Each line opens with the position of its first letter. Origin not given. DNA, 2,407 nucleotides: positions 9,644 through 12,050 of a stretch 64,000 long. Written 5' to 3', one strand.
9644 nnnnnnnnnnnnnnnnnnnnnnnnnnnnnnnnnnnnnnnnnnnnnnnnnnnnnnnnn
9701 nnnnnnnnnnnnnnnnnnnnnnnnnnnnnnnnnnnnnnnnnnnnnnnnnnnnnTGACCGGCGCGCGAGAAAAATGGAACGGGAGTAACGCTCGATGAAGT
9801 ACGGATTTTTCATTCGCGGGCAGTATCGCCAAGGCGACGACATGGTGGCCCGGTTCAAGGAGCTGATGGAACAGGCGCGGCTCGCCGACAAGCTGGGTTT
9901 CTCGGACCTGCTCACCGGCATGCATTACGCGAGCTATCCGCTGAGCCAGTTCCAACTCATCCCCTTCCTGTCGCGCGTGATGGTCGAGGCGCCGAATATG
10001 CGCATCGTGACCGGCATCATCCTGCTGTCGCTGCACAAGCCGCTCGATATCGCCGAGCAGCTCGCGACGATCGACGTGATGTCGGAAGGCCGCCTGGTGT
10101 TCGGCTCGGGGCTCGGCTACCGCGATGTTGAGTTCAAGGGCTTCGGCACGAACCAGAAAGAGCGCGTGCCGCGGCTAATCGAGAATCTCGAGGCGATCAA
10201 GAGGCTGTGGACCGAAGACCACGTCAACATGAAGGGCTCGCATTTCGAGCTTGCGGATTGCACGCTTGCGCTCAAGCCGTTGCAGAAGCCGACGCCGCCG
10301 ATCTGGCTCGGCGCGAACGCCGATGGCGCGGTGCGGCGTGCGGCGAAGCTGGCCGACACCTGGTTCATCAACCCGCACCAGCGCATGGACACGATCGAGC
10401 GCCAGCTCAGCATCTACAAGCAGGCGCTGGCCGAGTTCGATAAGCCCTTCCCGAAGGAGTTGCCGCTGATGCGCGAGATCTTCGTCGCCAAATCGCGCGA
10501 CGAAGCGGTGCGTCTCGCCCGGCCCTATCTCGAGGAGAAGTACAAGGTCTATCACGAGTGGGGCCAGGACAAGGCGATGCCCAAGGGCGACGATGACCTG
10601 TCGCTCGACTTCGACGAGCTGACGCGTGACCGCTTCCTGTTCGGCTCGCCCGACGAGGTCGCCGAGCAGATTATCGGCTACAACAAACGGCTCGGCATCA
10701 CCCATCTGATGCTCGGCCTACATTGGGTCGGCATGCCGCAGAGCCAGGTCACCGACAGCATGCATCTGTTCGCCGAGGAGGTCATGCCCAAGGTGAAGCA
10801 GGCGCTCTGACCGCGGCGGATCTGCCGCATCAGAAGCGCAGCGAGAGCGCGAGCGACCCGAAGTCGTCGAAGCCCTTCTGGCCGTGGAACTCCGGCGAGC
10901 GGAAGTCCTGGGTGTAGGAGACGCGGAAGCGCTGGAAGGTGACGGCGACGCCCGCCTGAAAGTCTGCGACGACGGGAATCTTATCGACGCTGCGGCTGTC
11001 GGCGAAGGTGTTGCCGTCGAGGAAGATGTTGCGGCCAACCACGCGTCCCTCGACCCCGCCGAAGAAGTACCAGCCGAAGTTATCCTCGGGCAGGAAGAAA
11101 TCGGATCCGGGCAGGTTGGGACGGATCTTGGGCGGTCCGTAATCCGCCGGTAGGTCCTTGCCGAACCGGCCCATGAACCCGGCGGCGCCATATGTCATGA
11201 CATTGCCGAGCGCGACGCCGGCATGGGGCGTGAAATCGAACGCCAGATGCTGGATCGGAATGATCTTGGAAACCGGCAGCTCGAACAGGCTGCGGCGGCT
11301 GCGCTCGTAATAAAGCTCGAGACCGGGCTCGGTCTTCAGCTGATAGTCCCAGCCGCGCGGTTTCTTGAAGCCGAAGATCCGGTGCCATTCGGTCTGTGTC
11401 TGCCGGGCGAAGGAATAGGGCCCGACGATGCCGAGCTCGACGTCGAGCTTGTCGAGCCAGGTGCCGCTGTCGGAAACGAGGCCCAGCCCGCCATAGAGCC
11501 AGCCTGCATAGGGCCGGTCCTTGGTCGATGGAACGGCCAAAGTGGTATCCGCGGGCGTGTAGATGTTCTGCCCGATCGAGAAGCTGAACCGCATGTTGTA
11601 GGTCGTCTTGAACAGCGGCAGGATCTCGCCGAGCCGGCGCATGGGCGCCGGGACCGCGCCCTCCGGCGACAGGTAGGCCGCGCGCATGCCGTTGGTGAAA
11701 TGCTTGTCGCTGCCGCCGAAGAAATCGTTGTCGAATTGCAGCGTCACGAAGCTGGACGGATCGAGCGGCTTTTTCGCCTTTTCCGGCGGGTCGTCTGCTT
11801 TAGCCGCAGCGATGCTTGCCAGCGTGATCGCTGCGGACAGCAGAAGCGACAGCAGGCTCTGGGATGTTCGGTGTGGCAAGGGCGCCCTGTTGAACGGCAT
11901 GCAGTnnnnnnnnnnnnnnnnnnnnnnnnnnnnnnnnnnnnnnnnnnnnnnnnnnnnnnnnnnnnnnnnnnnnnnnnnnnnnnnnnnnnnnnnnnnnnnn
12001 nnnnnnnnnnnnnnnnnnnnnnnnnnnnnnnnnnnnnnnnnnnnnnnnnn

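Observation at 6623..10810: Four tandem luciferase-like oxidoreductase paralogs converging on an F420 operon: candidate F420-dependent multi-paralog redox system with unknown substrate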

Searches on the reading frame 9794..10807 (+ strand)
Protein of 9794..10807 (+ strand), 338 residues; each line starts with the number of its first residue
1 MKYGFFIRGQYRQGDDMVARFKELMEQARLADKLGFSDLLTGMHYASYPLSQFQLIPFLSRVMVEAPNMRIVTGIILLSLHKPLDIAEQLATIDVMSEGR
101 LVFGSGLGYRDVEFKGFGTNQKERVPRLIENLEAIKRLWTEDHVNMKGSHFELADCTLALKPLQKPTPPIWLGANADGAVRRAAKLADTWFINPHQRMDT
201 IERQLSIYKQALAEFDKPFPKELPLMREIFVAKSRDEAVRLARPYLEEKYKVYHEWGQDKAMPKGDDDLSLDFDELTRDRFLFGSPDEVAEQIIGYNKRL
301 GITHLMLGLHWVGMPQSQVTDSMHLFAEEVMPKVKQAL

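Call 7: search_protein_families(library=ncbifam, proteins=[window:9794-10807:+], max_evalue=0.001)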
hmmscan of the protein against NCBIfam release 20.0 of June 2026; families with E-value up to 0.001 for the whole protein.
window:9794-10807:+ (338 aa): 32 families (the best 25 are shown)
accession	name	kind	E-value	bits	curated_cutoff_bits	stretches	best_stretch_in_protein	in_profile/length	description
TIGR03619.1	F420_Rv2161c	subfamily_domain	1.3e-38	133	166.9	1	59-227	50-216/247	TIGR03619 family F420-dependent LLM class oxidoreductase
TIGR04036.1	LLM_CE1758_fam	subfamily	3.1e-28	98.6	479.1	1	19-337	25-334/355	CE1758 family FMN-dependent luciferase-like monooxygenase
TIGR04021.1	LLM_DMSO2_sfnG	equivalog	1.1e-25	90.8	382.95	1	26-336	32-347/350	dimethylsulfone monooxygenase SfnG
TIGR03560.1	F420_Rv1855c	subfamily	3.6e-24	85.8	231.4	1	19-217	10-217/227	TIGR03560 family F420-dependent LLM class oxidoreductase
TIGR04020.1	seco_metab_LLM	subfamily_domain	2.7e-23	82.6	244.45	1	18-306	15-318/341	MupA/Atu3671 family FMN-dependent luciferase-like monooxygenase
TIGR03858.1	LLM_2I7G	subfamily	7.7e-23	81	462.25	1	16-335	20-337/337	Atu2307/SP_0267 family LLM class monooxygenase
TIGR03571.1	lucif_BA3436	subfamily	1.8e-22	80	303.9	1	16-222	25-236/304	TIGR03571 family LLM class oxidoreductase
TIGR03621.1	F420_MSMEG_2516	subfamily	3.3e-21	75.7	213.15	1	20-200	12-183/295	TIGR03621 family F420-dependent LLM class oxidoreductase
TIGR04027.1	LLM_KPN_01858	hypoth_equivalog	4.5e-21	75.1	412.9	1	3-334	3-325/326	putative FMN-dependent luciferase-like monooxygenase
NF002619.0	PRK02271.1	equivalog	4.9e-20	72.1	276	1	21-243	13-227/329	5,10-methylenetetrahydromethanopterin reductase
TIGR03558.1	oxido_grp_1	subfamily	6e-17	61.8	166.95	1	12-314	10-312/325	MsnO8 family LLM class oxidoreductase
TIGR03555.1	F420_mer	equivalog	6.3e-15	55.4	348.7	1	21-197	11-180/325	5,10-methylenetetrahydromethanopterin reductase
NF001939.1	PRK00719.1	subfamily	1.5e-14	53.6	510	1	78-199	77-203/373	alkanesulfonate monooxygenase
TIGR03565.1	alk_sulf_monoox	equivalog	3.4e-14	52.7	518.2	1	60-192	60-193/346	FMNH2-dependent alkanesulfonate monooxygenase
TIGR03559.1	F420_Rv3520c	subfamily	5.5e-14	52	335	1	20-215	11-208/325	LLM class F420-dependent oxidoreductase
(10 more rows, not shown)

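Call 8: search_protein_families(library=pfam, proteins=[window:9794-10807:+], max_evalue=0.001)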
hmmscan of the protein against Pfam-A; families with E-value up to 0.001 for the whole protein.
window:9794-10807:+ (338 aa): 1 family
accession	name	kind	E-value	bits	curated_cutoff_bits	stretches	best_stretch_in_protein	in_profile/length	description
PF00296.26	Bac_luciferase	-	3.5e-55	188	27.9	1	1-303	1-313/314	Luciferase-like monooxygenase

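Call 67: search_dna_similar(query=window:9794-10807:+, collection=plasmids, mode=protein, max_rows=25, max_evalue=1e-40)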
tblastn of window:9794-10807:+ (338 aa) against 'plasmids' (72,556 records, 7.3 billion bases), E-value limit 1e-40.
Records with a match: 29; places in all: 34; records where one place covers at least 80% of the query: 29.
Best place of each record, by identity: <60% 29.
By first word of the organism name: Natrinema 6; Haladaptatus 4; Halalkalicoccus 3; Natribaculum 2; Natronococcus 2; Halomontanus 2; Haloterrigena 2; Streptomyces 1; Halomarina 1; Halorientalis 1; and 5 more.
By predicted mobility (MOB-suite, as given by PLSDB): non-mobilizable 28; conjugative 1.
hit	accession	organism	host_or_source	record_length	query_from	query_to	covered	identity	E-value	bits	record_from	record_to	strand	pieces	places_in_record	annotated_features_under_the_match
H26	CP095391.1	Natribaculum breve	cell culture,saline soil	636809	1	334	99%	40.3%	1e-62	222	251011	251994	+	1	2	none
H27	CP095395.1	Natribaculum longum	cell culture,saline soil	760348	1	334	99%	39.4%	5e-61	218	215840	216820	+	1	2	none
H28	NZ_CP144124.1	Halalkalicoccus sp. CGA53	cell culture,sediment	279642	1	334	99%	38.0%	2e-59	213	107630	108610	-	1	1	LLM class flavin-dependent oxidoreductase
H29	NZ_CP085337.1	Haladaptatus halobius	cell culture,saline soil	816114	23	335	93%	37.6%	3e-63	224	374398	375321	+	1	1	LLM class flavin-dependent oxidoreductase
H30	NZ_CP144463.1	Halalkalicoccus sp. FCH27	cell culture,Salt lake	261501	1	338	100%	34.3%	3e-69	241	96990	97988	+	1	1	LLM class flavin-dependent oxidoreductase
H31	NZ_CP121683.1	Streptomyces cathayae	microorganism,rhizosphere soil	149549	1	335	99%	34.6%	7e-55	200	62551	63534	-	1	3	LLM class flavin-dependent oxidoreductase | class I adenylate-forming enzyme family protein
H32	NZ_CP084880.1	Natrinema halophilum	pure culture,salt mine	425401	1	334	99%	34.5%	2e-61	219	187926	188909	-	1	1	LLM class flavin-dependent oxidoreductase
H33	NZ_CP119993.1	Halomarina sp. PSR21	cell culture,saline soil from Tarim ...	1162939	1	335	99%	33.5%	4e-53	195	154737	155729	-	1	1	record has no annotation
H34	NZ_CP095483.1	Halorientalis litorea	cell culture,salt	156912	1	336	99%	33.2%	7e-55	200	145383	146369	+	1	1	LLM class flavin-dependent oxidoreductase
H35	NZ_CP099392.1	Natronococcus sp. CG52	cell culture,salt lake sediment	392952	1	332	98%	33.6%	2e-51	189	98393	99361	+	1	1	LLM class flavin-dependent oxidoreductase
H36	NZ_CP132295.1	Natronococcus sp. AD-5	cell culture,sediment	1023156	1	332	98%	33.3%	1e-50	187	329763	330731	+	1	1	record has no annotation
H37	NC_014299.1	Halalkalicoccus jeotgali B3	-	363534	21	336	93%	34.8%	1e-60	216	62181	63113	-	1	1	LLM class flavin-dependent oxidoreductase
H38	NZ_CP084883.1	Natrinema zhouii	pure culture,Salt mine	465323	1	332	98%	33.0%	1e-48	181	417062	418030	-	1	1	LLM class flavin-dependent oxidoreductase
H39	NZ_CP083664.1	Haloprofundus salinisoli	cell culture,saline soil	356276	1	333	99%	32.6%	3e-53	195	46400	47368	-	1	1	LLM class flavin-dependent oxidoreductase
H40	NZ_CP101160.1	Natronosalvus amylolyticus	cell culture,sediment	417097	1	337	100%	31.9%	7e-53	194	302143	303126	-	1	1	LLM class flavin-dependent oxidoreductase | Gfo/Idh/MocA family oxidoreductase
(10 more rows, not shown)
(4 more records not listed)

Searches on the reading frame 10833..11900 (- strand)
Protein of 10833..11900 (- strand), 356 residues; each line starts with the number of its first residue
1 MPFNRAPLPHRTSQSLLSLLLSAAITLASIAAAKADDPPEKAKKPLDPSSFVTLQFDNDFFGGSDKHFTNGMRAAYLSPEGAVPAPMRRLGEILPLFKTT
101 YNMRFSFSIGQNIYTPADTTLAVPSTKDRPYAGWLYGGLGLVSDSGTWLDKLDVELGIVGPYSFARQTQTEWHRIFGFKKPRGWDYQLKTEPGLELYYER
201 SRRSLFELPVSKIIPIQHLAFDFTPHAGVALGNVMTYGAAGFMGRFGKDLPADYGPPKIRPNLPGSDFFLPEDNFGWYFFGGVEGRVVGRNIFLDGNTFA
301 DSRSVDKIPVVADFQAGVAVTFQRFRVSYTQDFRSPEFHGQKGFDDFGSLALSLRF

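Call 9: search_protein_families(library=ncbifam, proteins=[window:10833-11900:-], max_evalue=0.00001)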
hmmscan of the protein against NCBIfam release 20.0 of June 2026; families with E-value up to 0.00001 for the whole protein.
window:10833-11900:- (356 aa): 0 families

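Call 10: search_protein_families(library=pfam, proteins=[window:10833-11900:-], max_evalue=0.01)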
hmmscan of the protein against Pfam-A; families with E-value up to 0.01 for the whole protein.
window:10833-11900:- (356 aa): 1 family
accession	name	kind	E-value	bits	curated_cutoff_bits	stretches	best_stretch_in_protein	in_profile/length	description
PF09982.15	LpxR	-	2.4e-105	352.5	26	1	21-356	3-323/323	Outer membrane protein LpxR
